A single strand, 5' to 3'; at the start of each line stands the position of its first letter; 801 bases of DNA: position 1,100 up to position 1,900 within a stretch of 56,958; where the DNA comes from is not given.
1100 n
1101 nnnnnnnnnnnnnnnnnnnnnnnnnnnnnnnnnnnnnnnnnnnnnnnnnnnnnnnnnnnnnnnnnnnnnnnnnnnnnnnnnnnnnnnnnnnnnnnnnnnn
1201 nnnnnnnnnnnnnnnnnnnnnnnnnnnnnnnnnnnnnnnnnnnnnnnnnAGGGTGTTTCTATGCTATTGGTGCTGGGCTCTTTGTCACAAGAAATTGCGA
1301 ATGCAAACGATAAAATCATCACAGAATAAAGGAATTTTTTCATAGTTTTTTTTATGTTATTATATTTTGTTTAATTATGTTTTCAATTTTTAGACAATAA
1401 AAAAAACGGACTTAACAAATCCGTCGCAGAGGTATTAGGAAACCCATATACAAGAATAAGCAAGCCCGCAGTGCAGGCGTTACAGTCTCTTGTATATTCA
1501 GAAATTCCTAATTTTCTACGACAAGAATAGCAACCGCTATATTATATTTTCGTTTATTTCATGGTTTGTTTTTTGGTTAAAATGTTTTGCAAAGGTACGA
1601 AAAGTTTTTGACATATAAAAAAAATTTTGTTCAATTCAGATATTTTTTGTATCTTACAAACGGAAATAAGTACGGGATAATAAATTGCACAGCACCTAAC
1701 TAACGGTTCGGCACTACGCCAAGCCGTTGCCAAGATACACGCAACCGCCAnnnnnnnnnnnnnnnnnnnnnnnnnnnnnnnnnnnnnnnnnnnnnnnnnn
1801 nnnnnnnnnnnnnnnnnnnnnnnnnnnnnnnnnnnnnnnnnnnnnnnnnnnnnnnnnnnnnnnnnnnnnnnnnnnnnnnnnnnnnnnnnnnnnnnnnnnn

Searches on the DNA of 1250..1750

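Call 7: search_rna_families(source=window, start=1250, end=1750, threshold=evalue, max_evalue=10, show_alignments=2)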
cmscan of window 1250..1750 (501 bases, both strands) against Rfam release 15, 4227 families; matches with E-value up to 10: 11.
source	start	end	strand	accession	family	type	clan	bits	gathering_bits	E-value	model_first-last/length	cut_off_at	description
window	1581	1635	+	RF02064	STnc370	Gene; sRNA;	-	26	54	0.3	1-71/71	no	Enterobacterial sRNA STnc370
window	1392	1497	-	RF00558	L20_leader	Cis-reg; leader;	-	19.7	58.7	0.21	1-127/127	no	Ribosomal protein L20 leader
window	1633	1699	-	RF02403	Afu_328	Gene; snRNA; snoRNA; CD-box;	-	19.6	70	1.6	1-73/73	no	A. fumigatus snoRNA Afu_328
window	1575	1665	+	RF00199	SL2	Gene;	CL00020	17.1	41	6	1-110/110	no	SL2 RNA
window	1293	1327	-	RF01615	ceN111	Gene; snRNA; snoRNA; CD-box;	-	16.9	43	3.6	1-70/70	no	Nematode snoRNA ceN111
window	1264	1329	-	RF01182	SNORD11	Gene; snRNA; snoRNA; CD-box;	CL00103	16.5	55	3.8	1-84/84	no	Small nucleolar RNA SNORD11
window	1422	1523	-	RF04207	MIR5048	Gene; miRNA;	-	15.1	160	0.28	1-356/356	no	MIR5048 microRNA precursor family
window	1280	1409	-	RF00543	snopsi18S-1377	Gene; snRNA; snoRNA; HACA-box;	-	14.4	48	5.1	1-140/140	no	Small nucleolar RNA psi18S-1377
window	1336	1360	-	RF00522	PreQ1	Cis-reg; riboswitch;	-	13.4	39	5.6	1-45/45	no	PreQ1 (pre queuosine) riboswitch aptamer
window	1615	1712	-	RF02233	sX14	Gene; sRNA;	-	12.9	80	7.5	1-92/92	no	Xanthomonas sRNA sX14/Xoo3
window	1251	1285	+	RF02186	ST7-OT3_4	Gene; lncRNA;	-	10.9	80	4.2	1-73/73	no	ST7 overlapping transcript 3 conserved region 4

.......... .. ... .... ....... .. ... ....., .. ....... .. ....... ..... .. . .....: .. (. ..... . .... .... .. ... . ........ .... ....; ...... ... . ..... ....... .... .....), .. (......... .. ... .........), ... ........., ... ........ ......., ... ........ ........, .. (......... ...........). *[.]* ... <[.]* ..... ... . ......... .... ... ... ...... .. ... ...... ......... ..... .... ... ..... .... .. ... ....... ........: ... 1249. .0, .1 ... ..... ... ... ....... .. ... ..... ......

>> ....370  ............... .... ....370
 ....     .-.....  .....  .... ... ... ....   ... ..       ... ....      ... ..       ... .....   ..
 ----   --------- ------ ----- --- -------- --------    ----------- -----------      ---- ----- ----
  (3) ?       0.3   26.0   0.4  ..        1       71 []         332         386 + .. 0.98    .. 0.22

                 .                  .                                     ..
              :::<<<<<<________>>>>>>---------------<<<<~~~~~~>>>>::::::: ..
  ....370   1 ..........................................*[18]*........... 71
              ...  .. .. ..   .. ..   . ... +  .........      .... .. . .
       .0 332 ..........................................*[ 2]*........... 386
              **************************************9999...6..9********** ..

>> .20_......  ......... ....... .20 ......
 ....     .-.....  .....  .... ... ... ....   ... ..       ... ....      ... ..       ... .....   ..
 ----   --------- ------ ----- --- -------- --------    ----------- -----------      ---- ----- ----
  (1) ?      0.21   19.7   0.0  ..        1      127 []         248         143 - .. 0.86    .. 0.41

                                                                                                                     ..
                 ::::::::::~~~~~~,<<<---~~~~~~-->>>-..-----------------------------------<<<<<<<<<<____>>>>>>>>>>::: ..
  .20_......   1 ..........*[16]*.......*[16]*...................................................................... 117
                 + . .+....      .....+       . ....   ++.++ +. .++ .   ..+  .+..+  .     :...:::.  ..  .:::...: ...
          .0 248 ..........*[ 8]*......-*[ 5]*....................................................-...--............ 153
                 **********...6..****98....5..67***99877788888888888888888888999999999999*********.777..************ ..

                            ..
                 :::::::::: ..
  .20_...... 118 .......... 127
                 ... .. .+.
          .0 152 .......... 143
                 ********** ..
